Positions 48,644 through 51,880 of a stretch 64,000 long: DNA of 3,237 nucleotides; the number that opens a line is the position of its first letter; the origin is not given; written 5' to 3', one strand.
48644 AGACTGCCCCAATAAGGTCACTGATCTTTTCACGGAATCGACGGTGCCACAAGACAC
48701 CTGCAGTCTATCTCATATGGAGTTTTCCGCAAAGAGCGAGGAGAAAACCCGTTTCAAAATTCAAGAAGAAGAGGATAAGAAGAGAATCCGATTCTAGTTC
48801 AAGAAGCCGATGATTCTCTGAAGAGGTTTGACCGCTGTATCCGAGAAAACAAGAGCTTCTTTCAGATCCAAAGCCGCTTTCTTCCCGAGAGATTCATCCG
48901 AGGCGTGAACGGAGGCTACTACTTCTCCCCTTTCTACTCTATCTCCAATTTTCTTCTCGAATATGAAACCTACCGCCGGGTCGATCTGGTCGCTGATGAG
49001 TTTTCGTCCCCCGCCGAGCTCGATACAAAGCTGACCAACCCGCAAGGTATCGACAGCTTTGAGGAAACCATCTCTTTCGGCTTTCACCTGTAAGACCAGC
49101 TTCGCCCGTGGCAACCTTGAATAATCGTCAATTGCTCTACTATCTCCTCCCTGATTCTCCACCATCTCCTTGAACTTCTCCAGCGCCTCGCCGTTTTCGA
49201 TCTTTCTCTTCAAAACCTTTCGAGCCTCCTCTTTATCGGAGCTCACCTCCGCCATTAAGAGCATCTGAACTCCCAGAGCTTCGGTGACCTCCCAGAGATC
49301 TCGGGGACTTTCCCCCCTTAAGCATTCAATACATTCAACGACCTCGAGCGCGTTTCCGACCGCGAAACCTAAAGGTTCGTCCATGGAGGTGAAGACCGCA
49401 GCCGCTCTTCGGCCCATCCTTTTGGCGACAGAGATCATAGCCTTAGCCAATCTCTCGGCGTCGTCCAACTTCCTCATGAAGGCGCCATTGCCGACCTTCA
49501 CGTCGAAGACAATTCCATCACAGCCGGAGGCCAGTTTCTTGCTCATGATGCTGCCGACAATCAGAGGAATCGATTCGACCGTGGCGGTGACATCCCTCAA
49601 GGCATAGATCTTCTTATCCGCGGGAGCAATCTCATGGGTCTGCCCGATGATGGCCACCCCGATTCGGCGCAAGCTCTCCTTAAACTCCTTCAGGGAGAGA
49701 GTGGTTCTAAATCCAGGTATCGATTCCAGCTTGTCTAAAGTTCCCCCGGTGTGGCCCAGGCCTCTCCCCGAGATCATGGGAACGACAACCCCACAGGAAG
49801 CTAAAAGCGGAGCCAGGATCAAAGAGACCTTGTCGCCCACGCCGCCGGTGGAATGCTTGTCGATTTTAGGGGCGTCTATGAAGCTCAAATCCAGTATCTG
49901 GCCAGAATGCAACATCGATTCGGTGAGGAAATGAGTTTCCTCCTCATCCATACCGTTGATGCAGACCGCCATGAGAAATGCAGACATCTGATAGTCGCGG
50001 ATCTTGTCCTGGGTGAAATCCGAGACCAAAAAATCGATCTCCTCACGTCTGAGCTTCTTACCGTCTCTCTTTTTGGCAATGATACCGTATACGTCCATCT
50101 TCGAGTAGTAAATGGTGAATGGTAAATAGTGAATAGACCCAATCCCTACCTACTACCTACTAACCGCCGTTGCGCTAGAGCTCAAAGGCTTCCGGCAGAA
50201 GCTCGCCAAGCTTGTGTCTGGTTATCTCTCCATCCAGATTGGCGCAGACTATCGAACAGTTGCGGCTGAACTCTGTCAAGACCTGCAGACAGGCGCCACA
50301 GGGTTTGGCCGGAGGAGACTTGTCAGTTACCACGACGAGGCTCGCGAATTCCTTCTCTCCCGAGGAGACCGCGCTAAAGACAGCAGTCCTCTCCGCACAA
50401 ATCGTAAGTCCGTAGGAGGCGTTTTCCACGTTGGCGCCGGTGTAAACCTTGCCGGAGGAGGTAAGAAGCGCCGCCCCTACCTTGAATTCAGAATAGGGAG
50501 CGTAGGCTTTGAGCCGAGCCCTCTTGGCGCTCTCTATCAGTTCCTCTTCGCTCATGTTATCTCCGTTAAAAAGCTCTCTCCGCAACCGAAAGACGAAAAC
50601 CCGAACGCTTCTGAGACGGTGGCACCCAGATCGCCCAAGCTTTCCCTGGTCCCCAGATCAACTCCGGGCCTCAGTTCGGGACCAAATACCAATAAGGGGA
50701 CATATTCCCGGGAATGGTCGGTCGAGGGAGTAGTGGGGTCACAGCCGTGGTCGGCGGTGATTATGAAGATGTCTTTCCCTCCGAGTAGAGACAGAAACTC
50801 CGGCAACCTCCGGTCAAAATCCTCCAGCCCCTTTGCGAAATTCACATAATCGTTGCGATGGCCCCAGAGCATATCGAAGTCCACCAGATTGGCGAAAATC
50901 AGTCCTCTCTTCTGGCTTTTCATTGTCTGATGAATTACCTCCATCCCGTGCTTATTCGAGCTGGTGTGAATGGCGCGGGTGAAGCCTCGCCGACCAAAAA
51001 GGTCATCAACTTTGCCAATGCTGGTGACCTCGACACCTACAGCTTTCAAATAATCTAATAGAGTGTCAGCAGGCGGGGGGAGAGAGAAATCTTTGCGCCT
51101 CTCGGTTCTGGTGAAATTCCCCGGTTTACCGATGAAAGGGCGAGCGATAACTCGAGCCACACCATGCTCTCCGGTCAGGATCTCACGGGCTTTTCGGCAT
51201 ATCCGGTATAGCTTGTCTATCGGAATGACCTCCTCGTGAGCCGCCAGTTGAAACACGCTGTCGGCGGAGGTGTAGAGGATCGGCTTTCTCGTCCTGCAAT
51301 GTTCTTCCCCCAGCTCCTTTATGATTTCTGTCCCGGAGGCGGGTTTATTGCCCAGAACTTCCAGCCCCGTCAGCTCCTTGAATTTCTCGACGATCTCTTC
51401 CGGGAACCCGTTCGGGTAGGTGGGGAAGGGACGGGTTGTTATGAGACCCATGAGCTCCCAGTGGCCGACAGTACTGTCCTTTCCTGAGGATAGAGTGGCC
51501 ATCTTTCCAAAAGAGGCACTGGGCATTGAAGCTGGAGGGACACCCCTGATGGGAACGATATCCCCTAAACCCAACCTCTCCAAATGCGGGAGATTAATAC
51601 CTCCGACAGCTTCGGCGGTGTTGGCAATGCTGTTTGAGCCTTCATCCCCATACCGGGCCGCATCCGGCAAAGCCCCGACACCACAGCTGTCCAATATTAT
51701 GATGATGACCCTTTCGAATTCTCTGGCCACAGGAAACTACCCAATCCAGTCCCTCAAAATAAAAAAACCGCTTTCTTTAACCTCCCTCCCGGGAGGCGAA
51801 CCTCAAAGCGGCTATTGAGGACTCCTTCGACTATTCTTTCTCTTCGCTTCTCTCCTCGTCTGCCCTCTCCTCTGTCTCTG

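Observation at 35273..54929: Dispersed GGTAG-rich element with strict 7-nt periodicity, placed in one orientation within 0-60 nt upstream of four start codons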

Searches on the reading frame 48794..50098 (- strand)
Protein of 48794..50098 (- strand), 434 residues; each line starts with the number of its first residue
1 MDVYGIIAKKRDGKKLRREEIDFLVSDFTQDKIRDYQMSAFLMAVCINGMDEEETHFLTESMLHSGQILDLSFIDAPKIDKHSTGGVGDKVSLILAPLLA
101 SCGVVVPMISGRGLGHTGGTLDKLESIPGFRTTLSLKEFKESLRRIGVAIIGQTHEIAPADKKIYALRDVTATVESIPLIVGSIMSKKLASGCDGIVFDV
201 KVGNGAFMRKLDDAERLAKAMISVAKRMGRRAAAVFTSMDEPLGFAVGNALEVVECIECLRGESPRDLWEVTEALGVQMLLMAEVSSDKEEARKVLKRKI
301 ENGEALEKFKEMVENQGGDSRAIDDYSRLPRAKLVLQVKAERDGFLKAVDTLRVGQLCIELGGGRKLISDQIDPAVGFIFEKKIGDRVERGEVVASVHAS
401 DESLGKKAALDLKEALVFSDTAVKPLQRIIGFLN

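Call 16: search_protein_families(library=pfam, proteins=[window:48794-50098:-])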
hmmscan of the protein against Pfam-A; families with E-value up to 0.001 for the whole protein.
window:48794-50098:- (434 aa): 3 families
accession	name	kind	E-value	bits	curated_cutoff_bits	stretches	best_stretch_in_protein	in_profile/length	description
PF00591.27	Glycos_transf_3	-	4.9e-44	151.3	27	1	77-306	3-253/253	Glycosyl transferase family, a/b domain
PF02885.22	Glycos_trans_3N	-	8.6e-20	70.7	26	1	6-66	3-63/63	Glycosyl transferase family, helical bundle domain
PF07831.19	PYNP_C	-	1.4e-18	66.7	27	1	346-417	2-73/75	Pyrimidine nucleoside phosphorylase C-terminal domain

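Call 54: find_encoding_contigs(protein=window:48794-50098:-, flank=1500, max_places=10)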
Protein window:48794-50098:- (434 aa): no gene with exactly this product is on record in the collection.

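Call 56: find_homologous_proteins(query=window:48794-50098:-, max_evalue=1e-60)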
Query window:48794-50098:- (434 aa): 8000 proteins with E <= 1e-60 among 8000 candidates; the best 120 are listed.
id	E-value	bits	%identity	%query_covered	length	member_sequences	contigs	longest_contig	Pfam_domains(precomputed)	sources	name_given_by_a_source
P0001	1.4e-253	859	91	100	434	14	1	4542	PF07831.20,PF00591.28,PF02885.23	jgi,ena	-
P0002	3.2e-253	858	91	100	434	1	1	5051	PF07831.20,PF00591.28,PF02885.23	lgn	-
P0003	2.4e-246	835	88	100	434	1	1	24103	PF07831.20,PF00591.28,PF02885.23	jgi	jgi:pyrimidine-nucleoside phosphorylase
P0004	1.2e-242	823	88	100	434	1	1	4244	PF07831.20,PF00591.28,PF02885.23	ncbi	ncbi:MAG: thymidine phosphorylase [Candidatus Zixiibacteriota bacterium]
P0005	5.9e-233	791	82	100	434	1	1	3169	PF07831.20,PF00591.28,PF02885.23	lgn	-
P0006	2.6e-228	776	81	100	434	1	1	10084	PF07831.20,PF00591.28,PF02885.23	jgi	-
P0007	2.4e-219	746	79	100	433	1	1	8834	PF07831.20,PF00591.28,PF02885.23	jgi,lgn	jgi:pyrimidine-nucleoside phosphorylase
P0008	1.4e-213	727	76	100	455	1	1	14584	PF07831.20,PF00591.28,PF02885.23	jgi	jgi:pyrimidine-nucleoside phosphorylase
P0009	1.2e-211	721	76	100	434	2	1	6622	PF07831.20,PF00591.28,PF02885.23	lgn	-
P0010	1.5e-159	549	60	100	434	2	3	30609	PF07831.20,PF00591.28,PF02885.23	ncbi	ncbi:MAG: thymidine phosphorylase [candidate division WOR-3 bacterium]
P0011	5.3e-159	548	59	99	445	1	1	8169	PF07831.20,PF00591.28,PF02885.23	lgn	-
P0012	3.1e-158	545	59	99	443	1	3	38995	PF07831.20,PF00591.28,PF02885.23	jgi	jgi:pyrimidine-nucleoside phosphorylase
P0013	3.8e-158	545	60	99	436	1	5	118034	PF07831.20,PF00591.28,PF02885.23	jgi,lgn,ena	jgi:pyrimidine-nucleoside phosphorylase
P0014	9.7e-156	537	58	97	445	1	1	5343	PF07831.20,PF00591.28,PF02885.23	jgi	-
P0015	1.4e-155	536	58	100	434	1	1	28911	PF07831.20,PF00591.28,PF02885.23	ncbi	-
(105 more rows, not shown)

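Call 57: find_encoding_contigs(protein=P0003, flank=1500, max_places=2)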
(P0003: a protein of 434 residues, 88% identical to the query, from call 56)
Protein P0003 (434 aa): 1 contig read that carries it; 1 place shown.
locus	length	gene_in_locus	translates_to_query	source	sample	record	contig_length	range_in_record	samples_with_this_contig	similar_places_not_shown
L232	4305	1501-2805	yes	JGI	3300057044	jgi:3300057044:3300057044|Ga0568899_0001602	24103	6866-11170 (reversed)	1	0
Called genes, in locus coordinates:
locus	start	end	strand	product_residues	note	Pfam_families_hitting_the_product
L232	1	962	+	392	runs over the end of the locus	PF01676:Metalloenzyme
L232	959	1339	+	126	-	PF00383:dCMP_cyt_deam_1, PF08211:dCMP_cyt_deam_2, PF26947:CDL (weak)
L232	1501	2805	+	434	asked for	PF02885:Glycos_trans_3N, PF00591:Glycos_transf_3, PF07831:PYNP_C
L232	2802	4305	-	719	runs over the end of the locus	PF00912:Transgly, PF00905:Transpeptidase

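Call 58: find_encoding_contigs(protein=P0006, flank=1500, max_places=2)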
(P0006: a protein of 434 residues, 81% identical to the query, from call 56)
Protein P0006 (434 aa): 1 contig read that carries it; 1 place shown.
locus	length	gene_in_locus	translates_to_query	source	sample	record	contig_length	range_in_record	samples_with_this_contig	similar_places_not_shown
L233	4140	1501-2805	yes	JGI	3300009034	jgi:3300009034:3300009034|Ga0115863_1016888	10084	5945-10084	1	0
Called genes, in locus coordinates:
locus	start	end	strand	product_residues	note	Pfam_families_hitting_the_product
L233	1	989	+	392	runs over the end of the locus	PF01676:Metalloenzyme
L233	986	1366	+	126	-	PF00383:dCMP_cyt_deam_1, PF08211:dCMP_cyt_deam_2, PF26947:CDL (weak)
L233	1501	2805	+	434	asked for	PF02885:Glycos_trans_3N, PF00591:Glycos_transf_3, PF07831:PYNP_C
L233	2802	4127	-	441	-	PF00905:Transpeptidase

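Call 59: find_encoding_contigs(protein=P0008, flank=1500, max_places=2)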
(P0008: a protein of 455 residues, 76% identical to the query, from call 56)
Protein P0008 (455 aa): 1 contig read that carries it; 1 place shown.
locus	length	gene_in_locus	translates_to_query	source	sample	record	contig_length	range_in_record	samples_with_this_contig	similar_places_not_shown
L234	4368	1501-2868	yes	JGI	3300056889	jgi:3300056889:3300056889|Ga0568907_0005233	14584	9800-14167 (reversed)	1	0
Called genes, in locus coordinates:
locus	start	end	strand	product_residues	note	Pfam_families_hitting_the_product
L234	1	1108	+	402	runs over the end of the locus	PF01676:Metalloenzyme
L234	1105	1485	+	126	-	PF00383:dCMP_cyt_deam_1, PF08211:dCMP_cyt_deam_2, PF26947:CDL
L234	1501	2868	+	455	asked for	PF02885:Glycos_trans_3N, PF00591:Glycos_transf_3, PF07831:PYNP_C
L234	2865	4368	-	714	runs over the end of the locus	PF00912:Transgly, PF00905:Transpeptidase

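Call 60: find_encoding_contigs(protein=P0001, flank=1500, max_places=2)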
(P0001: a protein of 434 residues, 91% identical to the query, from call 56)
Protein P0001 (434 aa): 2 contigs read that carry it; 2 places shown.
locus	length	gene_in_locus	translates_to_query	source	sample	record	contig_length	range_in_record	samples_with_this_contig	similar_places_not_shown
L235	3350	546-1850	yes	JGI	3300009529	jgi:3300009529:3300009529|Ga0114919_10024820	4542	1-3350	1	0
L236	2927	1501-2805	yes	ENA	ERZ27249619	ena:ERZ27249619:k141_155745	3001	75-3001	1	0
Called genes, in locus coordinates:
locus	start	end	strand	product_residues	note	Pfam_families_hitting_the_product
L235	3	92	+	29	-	?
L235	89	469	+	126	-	PF00383:dCMP_cyt_deam_1, PF08211:dCMP_cyt_deam_2, PF26947:CDL (weak)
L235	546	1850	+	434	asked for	PF02885:Glycos_trans_3N, PF00591:Glycos_transf_3, PF07831:PYNP_C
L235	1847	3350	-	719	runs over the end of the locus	PF00912:Transgly, PF00905:Transpeptidase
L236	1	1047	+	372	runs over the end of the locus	?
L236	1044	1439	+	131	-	PF00383:dCMP_cyt_deam_1, PF08211:dCMP_cyt_deam_2, PF26947:CDL (weak)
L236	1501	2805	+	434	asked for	PF02885:Glycos_trans_3N, PF00591:Glycos_transf_3, PF07831:PYNP_C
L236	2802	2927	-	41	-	?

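Call 62: find_encoding_contigs(protein=P0003, flank=7000, max_places=1)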
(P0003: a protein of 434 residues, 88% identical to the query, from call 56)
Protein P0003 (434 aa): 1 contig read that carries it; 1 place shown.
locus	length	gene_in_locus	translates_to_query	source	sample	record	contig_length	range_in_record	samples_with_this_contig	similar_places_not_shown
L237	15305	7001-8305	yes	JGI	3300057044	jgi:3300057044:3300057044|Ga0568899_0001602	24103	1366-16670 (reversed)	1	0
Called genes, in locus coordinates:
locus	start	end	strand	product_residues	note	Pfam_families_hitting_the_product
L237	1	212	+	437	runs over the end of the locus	PF00344:SecY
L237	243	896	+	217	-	PF00406:ADK, PF13671:AAA_33 (weak), PF13207:AAA_17, PF05191:ADK_lid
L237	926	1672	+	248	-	PF00557:Peptidase_M24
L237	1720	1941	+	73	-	PF01176:eIF-1a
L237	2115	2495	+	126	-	PF00416:Ribosomal_S13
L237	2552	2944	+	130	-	PF00411:Ribosomal_S11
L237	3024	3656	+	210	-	PF00163:Ribosomal_S4, PF01479:S4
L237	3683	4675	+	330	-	PF01193:RNA_pol_L, PF01000:RNA_pol_A_bac, PF03118:RNA_pol_A_CTD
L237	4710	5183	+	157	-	PF01196:Ribosomal_L17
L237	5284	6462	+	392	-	PF01676:Metalloenzyme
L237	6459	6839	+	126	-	PF00383:dCMP_cyt_deam_1, PF08211:dCMP_cyt_deam_2, PF26947:CDL (weak)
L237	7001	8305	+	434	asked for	PF02885:Glycos_trans_3N, PF00591:Glycos_transf_3, PF07831:PYNP_C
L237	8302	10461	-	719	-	PF00912:Transgly, PF00905:Transpeptidase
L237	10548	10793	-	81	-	PF05635:23S_rRNA_IVP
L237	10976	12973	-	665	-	PF00514:Arm (faint), PF02985:HEAT (faint), PF13513:HEAT_EZ (faint), PF23227:HEAT_MROH2B_C (faint), PF01602:Adaptin_N (faint), PF13646:HEAT_2, PF13646:HEAT_2, PF00160:Pro_isomerase, +2 more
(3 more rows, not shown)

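Call 63: find_encoding_contigs(protein=P0006, flank=6000, max_places=1)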
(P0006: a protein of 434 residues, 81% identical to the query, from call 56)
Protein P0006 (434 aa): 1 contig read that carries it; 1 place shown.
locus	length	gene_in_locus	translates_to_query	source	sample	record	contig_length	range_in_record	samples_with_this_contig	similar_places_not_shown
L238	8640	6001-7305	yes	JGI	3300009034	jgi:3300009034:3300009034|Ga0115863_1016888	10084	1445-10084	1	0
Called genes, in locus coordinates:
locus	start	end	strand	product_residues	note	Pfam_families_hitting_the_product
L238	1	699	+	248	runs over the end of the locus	PF00557:Peptidase_M24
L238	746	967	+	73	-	PF01176:eIF-1a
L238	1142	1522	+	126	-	PF00416:Ribosomal_S13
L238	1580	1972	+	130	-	PF00411:Ribosomal_S11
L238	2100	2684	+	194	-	PF00163:Ribosomal_S4, PF01479:S4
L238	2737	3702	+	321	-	PF01193:RNA_pol_L, PF01000:RNA_pol_A_bac, PF03118:RNA_pol_A_CTD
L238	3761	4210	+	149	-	PF01196:Ribosomal_L17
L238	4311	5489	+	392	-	PF01676:Metalloenzyme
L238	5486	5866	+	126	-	PF00383:dCMP_cyt_deam_1, PF08211:dCMP_cyt_deam_2, PF26947:CDL (weak)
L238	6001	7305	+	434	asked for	PF02885:Glycos_trans_3N, PF00591:Glycos_transf_3, PF07831:PYNP_C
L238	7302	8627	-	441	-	PF00905:Transpeptidase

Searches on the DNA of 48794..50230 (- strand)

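Call 79: search_rna_families(source=window, start=50050, end=50230, threshold=evalue, max_evalue=1)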
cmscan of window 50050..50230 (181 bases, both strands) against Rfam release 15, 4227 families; matches with E-value up to 1: 0.
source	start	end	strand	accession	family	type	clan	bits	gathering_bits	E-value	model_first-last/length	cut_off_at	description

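Call 81: search_rna_families(source=L232, start=1300, end=1540, threshold=evalue, max_evalue=1)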
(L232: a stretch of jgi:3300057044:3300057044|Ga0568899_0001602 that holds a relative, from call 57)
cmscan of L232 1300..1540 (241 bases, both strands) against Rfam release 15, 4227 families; matches with E-value up to 1: 1.
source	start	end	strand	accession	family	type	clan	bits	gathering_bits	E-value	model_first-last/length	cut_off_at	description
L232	1326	1341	+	RF01126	sR41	Gene; snRNA; snoRNA; CD-box;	-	13.7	54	0.42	38-53/53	no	Small nucleolar RNA sR41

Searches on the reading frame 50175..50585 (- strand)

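Call 16: search_protein_families(library=pfam, proteins=[window:50175-50585:-])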
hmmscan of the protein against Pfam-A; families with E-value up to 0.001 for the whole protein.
window:50175-50585:- (136 aa): 2 families
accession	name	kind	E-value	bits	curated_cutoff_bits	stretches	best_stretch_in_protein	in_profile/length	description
PF00383.29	dCMP_cyt_deam_1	-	3.5e-19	69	25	1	13-107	4-94/102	Cytidine and deoxycytidylate deaminase zinc-binding region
PF08211.18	dCMP_cyt_deam_2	-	8.3e-11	42.6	25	1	12-81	40-108/130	Cytidine and deoxycytidylate deaminase zinc-binding region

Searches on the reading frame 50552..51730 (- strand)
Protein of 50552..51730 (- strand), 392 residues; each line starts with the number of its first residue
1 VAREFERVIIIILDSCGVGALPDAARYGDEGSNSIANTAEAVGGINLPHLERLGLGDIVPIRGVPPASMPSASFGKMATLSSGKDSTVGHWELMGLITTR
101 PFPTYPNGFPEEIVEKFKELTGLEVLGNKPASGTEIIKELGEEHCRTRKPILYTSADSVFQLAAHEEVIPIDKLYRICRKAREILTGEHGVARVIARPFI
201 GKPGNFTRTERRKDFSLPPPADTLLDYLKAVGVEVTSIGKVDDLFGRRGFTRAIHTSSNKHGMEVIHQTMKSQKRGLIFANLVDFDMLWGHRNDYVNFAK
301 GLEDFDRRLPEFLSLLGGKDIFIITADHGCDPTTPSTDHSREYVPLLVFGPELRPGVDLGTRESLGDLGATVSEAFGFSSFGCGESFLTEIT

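Call 16: search_protein_families(library=pfam, proteins=[window:50552-51730:-])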
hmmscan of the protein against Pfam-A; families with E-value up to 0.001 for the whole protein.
window:50552-51730:- (392 aa): 1 family
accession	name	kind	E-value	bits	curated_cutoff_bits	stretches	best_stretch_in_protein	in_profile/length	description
PF01676.23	Metalloenzyme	-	7.9e-36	124.3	24.3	1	7-379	2-251/252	Metalloenzyme superfamily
